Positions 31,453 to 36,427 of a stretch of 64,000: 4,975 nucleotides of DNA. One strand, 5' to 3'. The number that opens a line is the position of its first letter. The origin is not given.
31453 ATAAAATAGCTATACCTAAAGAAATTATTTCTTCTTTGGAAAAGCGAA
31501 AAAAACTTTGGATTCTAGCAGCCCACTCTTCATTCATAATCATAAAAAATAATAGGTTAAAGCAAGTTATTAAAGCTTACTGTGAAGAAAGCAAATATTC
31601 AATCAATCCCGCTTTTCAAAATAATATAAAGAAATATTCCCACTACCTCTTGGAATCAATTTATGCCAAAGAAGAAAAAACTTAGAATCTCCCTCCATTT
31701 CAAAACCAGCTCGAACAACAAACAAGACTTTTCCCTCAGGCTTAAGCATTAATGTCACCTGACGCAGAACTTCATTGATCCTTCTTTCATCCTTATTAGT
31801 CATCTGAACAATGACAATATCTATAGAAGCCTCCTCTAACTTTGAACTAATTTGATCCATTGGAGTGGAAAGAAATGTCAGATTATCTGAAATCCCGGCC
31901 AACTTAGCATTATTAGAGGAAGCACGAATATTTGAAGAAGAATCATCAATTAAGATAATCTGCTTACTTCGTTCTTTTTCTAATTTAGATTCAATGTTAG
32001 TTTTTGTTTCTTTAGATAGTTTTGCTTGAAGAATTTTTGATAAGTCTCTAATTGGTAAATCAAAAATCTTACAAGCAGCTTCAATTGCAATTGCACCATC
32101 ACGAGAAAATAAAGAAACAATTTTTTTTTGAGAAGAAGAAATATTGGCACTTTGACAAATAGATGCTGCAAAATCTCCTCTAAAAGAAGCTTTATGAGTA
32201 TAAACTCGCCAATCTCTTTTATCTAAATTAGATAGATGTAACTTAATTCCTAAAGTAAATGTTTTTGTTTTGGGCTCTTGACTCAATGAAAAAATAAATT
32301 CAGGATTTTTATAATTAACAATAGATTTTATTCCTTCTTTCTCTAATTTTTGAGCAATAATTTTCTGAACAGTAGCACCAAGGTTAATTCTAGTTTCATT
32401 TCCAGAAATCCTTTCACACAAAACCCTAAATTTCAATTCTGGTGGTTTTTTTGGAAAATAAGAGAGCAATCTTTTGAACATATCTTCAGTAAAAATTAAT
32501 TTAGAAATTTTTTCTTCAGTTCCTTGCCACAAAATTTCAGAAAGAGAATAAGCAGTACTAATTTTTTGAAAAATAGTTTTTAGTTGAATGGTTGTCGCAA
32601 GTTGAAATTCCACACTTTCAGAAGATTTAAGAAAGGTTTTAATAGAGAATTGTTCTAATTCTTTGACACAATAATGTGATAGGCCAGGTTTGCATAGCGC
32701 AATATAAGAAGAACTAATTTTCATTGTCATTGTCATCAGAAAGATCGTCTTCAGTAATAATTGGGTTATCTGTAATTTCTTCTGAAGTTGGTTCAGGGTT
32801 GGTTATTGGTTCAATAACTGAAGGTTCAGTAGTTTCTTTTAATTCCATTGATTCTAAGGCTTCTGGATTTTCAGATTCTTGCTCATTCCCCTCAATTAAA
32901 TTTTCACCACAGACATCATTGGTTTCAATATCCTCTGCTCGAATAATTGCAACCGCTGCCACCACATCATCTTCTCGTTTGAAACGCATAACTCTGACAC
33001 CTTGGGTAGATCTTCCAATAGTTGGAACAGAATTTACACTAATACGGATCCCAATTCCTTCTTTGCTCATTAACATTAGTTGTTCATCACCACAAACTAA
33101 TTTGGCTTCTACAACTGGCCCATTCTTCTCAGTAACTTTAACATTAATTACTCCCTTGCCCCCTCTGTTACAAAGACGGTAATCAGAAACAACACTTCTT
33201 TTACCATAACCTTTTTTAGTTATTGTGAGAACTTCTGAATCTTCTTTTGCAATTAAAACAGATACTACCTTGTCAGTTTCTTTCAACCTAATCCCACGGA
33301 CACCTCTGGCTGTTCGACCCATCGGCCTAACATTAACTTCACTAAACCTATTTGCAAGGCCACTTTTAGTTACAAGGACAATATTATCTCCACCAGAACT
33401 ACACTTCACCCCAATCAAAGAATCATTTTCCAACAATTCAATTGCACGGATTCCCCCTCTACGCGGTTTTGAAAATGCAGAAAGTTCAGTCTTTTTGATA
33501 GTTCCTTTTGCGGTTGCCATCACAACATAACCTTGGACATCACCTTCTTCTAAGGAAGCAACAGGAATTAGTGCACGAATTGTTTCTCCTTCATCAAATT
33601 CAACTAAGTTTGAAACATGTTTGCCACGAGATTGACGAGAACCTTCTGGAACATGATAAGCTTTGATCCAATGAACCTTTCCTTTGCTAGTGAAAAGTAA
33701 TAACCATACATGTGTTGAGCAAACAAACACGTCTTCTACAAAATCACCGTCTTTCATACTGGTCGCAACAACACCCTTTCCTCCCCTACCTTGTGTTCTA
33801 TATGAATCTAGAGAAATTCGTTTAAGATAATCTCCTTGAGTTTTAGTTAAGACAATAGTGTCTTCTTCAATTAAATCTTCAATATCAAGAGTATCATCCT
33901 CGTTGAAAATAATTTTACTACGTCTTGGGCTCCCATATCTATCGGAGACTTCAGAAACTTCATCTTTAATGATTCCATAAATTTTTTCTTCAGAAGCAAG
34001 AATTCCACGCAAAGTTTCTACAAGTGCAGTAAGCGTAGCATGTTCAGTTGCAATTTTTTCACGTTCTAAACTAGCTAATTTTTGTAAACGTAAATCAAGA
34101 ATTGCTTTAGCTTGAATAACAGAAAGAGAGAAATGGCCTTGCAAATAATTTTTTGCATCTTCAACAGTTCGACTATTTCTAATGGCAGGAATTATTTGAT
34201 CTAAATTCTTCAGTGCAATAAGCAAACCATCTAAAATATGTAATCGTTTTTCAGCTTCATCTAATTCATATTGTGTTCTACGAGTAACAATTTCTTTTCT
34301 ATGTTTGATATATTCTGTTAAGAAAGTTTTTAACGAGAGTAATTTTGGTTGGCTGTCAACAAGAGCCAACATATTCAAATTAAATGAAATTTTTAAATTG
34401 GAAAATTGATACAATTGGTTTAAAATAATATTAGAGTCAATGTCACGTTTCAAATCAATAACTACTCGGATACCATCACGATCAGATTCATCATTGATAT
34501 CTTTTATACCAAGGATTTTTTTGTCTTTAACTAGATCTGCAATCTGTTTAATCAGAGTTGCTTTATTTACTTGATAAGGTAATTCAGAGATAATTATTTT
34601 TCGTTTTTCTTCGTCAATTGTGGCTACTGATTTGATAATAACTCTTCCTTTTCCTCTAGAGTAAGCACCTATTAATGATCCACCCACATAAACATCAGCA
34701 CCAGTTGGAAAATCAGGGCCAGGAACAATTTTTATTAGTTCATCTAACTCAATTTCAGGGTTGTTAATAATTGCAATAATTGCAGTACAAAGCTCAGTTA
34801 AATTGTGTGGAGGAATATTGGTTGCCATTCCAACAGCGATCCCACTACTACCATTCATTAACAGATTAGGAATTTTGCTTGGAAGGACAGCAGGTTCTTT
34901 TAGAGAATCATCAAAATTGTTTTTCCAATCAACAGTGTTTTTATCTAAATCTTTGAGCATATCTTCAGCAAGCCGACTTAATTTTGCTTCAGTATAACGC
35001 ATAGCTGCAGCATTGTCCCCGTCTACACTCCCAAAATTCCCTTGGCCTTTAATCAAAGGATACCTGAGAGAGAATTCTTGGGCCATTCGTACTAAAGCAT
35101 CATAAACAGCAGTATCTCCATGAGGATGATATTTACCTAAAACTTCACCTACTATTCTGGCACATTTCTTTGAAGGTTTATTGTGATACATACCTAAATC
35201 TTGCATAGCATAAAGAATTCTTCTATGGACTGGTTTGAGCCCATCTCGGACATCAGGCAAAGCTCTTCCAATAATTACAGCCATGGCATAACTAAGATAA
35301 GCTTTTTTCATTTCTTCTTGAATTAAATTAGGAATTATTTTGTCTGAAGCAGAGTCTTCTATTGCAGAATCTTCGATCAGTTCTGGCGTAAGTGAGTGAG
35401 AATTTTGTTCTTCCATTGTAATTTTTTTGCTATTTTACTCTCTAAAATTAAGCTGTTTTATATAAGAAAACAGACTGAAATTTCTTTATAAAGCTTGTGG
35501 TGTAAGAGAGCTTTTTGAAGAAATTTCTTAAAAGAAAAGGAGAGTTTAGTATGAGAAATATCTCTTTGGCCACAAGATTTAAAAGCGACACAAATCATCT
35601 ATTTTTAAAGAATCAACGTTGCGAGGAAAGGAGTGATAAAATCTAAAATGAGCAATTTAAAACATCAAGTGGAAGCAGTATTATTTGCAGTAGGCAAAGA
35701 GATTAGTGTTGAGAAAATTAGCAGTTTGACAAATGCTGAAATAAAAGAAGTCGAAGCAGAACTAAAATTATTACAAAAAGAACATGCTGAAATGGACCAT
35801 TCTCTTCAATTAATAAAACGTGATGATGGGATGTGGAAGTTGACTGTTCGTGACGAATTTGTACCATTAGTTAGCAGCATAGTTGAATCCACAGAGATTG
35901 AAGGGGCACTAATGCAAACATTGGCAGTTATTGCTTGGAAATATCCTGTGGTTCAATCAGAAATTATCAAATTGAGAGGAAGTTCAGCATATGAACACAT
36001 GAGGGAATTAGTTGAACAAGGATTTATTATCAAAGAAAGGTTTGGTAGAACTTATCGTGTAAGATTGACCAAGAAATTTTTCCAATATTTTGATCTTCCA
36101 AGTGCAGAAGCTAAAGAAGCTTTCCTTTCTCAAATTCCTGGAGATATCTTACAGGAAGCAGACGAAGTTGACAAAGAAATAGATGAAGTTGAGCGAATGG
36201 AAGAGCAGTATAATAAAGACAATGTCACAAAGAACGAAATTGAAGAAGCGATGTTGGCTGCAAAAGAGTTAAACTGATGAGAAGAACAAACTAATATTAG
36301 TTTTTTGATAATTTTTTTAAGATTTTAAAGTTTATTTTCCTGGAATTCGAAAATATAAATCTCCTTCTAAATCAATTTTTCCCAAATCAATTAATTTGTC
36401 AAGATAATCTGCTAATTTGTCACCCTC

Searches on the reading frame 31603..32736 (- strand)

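Call 10: search_protein_families(library=pfam, proteins=[window:31603-32736:-], max_evalue=0.0001)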
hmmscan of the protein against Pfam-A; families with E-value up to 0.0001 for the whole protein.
window:31603-32736:- (377 aa): 2 families
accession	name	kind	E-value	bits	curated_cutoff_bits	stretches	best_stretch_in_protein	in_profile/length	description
PF01170.24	UPF0020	-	1.4e-08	35.1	22.3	1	174-310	1-127/197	RMKL-like, methyltransferase domain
PF13847.12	Methyltransf_31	-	1.3e-07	31.8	27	1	257-338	28-108/145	Methyltransferase domain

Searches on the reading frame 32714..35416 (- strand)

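Call 10: search_protein_families(library=pfam, proteins=[window:32714-35416:-], max_evalue=0.0001)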
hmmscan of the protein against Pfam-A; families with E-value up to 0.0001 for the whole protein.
window:32714-35416:- (900 aa): 2 families
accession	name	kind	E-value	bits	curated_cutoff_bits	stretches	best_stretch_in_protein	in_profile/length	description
PF00521.26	DNA_topoisoIV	-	7.6e-162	539.5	31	1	51-487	1-431/432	DNA gyrase/topoisomerase IV, subunit A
PF03989.18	DNA_gyraseA_C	-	3e-67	222.3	27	6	677-723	1-47/48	DNA gyrase C-terminal domain, beta-propeller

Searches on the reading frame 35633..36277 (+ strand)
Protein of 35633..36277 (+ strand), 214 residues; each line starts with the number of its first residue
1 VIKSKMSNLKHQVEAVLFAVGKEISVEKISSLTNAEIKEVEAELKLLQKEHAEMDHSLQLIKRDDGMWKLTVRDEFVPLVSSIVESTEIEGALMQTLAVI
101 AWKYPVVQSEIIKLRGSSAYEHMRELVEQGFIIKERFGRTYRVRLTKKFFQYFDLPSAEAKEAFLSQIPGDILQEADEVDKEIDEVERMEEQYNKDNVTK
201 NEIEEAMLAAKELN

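Call 10: search_protein_families(library=pfam, proteins=[window:35633-36277:+], max_evalue=0.0001)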
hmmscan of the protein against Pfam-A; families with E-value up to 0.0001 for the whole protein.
window:35633-36277:+ (214 aa): 1 family
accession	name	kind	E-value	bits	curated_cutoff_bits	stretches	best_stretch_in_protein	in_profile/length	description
PF04079.22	SMC_ScpB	-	2.1e-31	109.1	27.4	1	12-159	2-155/160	Segregation and condensation complex subunit ScpB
